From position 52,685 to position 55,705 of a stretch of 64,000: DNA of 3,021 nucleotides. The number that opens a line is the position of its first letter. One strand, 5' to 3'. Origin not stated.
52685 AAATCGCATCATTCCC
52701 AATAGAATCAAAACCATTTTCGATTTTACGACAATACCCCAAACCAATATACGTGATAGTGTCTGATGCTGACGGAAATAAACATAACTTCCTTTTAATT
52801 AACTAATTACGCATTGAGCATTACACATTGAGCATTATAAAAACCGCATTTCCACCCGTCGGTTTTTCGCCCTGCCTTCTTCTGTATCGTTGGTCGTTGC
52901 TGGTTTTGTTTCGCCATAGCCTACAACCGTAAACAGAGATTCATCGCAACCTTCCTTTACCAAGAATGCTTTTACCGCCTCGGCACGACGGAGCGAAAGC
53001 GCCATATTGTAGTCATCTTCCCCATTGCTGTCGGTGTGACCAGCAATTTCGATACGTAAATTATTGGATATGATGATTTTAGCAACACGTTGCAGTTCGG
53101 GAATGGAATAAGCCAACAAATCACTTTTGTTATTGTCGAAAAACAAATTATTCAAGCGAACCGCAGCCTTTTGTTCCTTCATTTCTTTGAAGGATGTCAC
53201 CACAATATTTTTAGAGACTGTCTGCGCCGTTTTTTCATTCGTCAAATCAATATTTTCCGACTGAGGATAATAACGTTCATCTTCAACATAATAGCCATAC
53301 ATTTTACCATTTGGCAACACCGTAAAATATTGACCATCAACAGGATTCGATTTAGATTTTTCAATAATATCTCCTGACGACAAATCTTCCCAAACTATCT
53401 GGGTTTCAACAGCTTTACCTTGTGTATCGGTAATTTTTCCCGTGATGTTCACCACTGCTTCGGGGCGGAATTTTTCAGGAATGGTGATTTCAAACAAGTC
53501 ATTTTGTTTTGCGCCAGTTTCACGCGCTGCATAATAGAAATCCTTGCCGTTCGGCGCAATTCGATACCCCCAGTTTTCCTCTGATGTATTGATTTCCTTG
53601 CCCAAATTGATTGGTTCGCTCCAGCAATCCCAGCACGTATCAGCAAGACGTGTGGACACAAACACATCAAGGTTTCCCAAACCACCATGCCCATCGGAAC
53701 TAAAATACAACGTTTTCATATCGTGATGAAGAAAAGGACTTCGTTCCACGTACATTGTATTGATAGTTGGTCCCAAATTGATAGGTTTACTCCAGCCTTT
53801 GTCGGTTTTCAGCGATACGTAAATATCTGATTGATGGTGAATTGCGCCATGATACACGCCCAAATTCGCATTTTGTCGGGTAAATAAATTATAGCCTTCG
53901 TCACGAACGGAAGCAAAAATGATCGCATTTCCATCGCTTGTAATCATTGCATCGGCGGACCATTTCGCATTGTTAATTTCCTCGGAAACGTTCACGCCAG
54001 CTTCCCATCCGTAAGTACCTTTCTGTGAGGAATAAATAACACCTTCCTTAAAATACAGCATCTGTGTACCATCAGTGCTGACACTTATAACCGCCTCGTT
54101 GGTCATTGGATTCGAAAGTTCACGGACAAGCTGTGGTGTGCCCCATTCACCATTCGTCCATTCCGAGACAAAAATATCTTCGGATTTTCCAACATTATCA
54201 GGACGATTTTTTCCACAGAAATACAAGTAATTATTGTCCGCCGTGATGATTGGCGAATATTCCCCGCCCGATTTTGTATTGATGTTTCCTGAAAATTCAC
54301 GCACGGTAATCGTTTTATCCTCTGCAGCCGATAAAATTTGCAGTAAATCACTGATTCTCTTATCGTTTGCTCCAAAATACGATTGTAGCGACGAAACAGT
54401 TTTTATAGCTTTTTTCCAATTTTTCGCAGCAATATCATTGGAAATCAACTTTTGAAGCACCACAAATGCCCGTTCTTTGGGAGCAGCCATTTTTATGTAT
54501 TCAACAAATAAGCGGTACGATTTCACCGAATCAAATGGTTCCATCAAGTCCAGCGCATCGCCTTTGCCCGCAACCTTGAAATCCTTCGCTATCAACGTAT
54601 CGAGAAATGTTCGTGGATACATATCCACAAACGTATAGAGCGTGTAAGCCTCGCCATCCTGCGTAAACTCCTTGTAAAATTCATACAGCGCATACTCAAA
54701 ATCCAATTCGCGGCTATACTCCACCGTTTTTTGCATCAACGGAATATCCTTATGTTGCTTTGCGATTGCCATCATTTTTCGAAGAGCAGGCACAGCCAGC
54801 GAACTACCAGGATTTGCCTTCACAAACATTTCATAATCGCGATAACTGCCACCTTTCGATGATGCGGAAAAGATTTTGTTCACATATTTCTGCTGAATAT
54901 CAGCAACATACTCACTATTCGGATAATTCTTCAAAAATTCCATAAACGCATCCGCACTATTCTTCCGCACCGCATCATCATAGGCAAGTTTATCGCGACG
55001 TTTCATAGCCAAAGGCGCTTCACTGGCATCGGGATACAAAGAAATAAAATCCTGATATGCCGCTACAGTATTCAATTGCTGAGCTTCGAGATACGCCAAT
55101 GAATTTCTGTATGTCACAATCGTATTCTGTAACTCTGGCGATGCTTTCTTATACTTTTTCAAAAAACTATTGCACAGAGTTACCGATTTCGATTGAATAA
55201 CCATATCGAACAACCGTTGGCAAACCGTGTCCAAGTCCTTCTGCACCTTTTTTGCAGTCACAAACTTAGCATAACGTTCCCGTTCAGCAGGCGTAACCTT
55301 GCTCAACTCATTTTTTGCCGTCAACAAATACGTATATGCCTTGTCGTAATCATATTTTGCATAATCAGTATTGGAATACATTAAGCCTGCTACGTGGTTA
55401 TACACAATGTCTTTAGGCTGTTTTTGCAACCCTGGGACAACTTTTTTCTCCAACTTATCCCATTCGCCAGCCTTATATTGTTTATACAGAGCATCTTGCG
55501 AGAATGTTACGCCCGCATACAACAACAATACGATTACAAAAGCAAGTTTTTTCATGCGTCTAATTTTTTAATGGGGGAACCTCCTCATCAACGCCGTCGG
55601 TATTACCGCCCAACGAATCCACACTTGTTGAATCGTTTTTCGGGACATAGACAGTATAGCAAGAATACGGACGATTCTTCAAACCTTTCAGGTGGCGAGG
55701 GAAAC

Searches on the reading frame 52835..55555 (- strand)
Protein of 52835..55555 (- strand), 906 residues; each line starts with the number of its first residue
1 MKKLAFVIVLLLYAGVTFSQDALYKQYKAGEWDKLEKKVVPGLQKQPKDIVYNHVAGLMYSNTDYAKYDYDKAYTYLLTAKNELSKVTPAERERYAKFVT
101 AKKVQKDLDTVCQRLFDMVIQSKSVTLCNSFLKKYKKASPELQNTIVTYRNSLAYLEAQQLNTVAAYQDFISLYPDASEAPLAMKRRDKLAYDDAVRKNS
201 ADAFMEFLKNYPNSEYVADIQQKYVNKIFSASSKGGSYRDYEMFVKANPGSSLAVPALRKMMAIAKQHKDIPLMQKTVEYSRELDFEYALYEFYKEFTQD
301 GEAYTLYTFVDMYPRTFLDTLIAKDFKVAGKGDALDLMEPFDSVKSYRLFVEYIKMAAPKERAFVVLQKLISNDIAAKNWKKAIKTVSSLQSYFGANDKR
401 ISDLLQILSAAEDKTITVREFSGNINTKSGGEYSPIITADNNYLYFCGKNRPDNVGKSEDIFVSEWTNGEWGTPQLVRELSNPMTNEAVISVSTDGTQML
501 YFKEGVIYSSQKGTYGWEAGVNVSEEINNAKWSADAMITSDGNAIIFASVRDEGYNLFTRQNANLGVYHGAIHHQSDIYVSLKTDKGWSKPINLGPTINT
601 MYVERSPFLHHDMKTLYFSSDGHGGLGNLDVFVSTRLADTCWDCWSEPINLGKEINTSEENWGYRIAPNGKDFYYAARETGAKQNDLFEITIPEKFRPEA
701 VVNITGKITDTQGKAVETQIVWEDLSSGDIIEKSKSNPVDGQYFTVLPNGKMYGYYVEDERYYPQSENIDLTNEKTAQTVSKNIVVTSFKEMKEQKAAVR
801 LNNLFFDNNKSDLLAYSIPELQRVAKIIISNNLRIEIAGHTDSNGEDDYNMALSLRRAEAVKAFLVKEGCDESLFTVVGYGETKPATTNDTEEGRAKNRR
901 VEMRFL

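Call 3: search_protein_families(library=pfam, proteins=[window:52835-55555:-], max_evalue=1)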
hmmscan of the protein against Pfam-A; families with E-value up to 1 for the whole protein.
window:52835-55555:- (906 aa): 8 families
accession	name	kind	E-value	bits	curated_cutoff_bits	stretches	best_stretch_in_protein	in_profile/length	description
PF00691.25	OmpA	-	5.1e-23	81.7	27.2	1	805-899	1-98/98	OmpA family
PF07676.18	PD40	-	1.4e-11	44.4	20.9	3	528-558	6-37/38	WD40-like Beta Propeller Repeat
PF23746.1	Gp41_Mu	-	0.021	15.4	27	1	525-574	23-73/107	Tail assembly protein gp41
PF13512.12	TPR_18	-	0.021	15.4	21.9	1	188-223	109-144/145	Tetratricopeptide repeat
PF18996.5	DUF5726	-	0.06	14.2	25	1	105-139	46-80/90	Family of unknown function (DUF5726)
PF01447.24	Peptidase_M4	-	0.12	13.3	22.4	1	464-543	50-121/145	Thermolysin metallopeptidase, catalytic domain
PF25390.1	WD40_RLD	-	0.14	11.8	150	1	423-515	32-118/363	RCC1-like domain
PF13174.12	TPR_6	-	0.42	11.8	26.3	0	153-176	8-32/33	Tetratricopeptide repeat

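Call 4: search_protein_families(library=ncbifam, proteins=[window:52835-55555:-], max_evalue=1)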
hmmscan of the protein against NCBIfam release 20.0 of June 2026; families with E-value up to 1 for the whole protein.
window:52835-55555:- (906 aa): 45 families (the best 25 are shown)
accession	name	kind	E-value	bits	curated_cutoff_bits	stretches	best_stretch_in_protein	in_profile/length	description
NF053607.1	CHU_0125_OmpA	equivalog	7.5e-49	166.8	620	1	374-904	104-635/639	CHU_0125 family OmpA-like outer membrane integrity protein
NF052230.1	T9SS_PorE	exception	3.1e-47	161.2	600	1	377-889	104-603/648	PorE family type IX secretion system protein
NF053611.1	YiaD_Gzip_OmpA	equivalog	4.1e-31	108.3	175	1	796-903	95-204/206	YiaD family glycine zipper/OmpA-like lipoprotein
NF053612.1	anchor_PA1041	equivalog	4.9e-27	95.4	250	1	793-904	121-234/236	PA1041 family peptidoglycan-binding anchor lipoprotein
NF053585.1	OMP_LP_YfiB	equivalog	2.1e-24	86.2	128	1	789-902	43-157/163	outer membrane lipoprotein YfiB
NF045787.1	OmpABordt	equivalog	3.9e-24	85.4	200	1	790-903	70-187/194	outer membrane protein OmpA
NF053613.1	OMP_toxin_LptF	equivalog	1.4e-22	80.6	400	1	797-903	136-243/256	lipotoxin F family OmpA-related lipoprotein LptF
TIGR02802.1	Pal_lipo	equivalog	1.5e-22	79.6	125.35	1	804-903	2-102/104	peptidoglycan-associated lipoprotein Pal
TIGR03350.1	type_VI_ompA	equivalog_domain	2.6e-20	72.8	139.8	1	793-903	20-135/137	type VI secretion system protein TssL, long form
NF033763.1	exchanger_TraB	exception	8.6e-19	66.9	700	1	797-903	387-495/522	outer membrane exchange protein TraB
NF006541.1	PRK09038.1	equivalog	1e-17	64.6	283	1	798-903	136-246/253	flagellar motor protein MotD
NF007804.1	PRK10510.1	equivalog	2e-17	63.3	307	1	802-903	112-214/219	OmpA family lipoprotein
NF045788.1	Omp38Acinit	equivalog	5.5e-17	61.8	500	1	803-901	242-342/354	outer membrane protein Omp38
NF005831.1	PRK07734.1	equivalog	2.5e-15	56.9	301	1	797-903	133-246/250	flagellar motor protein MotB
NF008067.1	PRK10802.1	equivalog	2.7e-15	56.6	261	1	775-901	39-167/171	peptidoglycan-associated lipoprotein Pal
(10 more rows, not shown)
